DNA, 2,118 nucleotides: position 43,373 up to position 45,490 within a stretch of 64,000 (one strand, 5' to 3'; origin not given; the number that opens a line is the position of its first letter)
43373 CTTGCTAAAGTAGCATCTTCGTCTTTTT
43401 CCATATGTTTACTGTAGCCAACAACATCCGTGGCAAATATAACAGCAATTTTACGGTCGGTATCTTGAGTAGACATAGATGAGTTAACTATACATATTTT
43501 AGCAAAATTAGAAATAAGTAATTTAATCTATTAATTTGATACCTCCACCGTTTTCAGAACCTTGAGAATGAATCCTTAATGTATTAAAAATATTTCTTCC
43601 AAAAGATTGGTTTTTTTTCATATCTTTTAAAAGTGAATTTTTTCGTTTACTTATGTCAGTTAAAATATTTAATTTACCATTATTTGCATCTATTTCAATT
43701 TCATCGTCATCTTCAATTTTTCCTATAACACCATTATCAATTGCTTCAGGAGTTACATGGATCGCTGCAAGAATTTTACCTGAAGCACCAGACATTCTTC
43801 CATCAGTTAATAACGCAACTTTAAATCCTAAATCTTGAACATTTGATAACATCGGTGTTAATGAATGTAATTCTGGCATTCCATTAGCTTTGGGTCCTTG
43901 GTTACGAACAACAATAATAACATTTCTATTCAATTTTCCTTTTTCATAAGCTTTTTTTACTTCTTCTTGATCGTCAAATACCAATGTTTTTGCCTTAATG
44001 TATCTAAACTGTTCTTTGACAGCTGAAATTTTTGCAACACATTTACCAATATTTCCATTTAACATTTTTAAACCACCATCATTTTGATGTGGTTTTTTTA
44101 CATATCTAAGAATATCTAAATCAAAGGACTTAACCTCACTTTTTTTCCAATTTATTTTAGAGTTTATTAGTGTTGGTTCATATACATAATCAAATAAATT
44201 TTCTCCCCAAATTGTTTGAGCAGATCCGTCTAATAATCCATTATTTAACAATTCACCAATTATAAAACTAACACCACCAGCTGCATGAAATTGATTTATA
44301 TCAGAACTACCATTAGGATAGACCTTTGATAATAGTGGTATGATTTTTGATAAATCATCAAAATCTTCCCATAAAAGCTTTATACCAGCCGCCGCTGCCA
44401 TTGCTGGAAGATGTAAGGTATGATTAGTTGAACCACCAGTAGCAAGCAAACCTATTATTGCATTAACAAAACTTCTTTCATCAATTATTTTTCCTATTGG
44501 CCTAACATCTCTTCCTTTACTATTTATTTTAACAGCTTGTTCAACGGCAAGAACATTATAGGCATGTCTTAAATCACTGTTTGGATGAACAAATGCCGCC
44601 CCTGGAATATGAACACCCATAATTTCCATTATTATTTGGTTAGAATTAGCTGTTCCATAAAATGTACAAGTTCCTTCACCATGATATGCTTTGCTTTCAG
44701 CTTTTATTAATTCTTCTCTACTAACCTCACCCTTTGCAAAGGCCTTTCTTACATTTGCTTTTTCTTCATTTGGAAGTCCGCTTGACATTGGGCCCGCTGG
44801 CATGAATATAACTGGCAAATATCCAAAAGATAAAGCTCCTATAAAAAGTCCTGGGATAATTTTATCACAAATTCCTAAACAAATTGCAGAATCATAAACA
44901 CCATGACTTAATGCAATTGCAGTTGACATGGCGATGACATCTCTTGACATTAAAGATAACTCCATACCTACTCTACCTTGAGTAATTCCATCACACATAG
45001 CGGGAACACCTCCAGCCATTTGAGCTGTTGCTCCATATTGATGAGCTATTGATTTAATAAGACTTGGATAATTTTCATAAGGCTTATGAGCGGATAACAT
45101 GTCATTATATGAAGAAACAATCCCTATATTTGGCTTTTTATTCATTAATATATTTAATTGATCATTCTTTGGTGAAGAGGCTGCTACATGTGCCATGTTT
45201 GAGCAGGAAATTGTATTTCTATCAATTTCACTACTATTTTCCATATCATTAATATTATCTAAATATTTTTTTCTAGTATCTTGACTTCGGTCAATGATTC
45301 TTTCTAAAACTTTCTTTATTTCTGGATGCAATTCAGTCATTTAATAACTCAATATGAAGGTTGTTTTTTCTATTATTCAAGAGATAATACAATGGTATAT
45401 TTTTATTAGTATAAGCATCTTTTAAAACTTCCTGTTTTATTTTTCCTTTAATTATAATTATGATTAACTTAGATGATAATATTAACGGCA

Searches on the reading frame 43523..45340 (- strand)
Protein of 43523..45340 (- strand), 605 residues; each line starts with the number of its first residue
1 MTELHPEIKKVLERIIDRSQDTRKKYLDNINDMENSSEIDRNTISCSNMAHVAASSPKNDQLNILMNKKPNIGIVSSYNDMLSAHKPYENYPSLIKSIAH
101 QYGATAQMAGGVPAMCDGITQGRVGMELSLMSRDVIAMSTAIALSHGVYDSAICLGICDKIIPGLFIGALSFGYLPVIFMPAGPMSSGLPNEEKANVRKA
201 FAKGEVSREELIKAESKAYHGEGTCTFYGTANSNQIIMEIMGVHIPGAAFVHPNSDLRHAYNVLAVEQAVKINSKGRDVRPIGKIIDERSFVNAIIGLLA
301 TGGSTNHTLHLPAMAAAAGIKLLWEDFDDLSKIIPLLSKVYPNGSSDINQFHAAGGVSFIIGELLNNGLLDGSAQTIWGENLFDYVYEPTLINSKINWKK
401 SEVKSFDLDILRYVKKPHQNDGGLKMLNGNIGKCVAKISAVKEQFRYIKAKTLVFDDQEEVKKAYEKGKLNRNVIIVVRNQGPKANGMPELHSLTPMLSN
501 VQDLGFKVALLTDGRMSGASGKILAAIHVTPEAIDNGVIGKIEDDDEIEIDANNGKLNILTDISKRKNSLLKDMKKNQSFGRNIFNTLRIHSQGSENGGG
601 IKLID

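Call 3: search_protein_families(library=pfam, proteins=[window:43523-45340:-], max_evalue=0.01)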
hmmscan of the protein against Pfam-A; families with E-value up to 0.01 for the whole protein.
window:43523-45340:- (605 aa): 2 families
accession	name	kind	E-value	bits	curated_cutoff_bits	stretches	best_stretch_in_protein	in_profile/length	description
PF00920.27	ILVD_EDD_N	-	1e-96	324.3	27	1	69-382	1-313/316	Dihydroxy-acid/6-phosphogluconate dehydratase N-terminal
PF24877.1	ILV_EDD_C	-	5.5e-48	163.3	27.7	1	409-592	1-184/191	Dihydroxy-acid/6-phosphogluconate dehydratase C-terminal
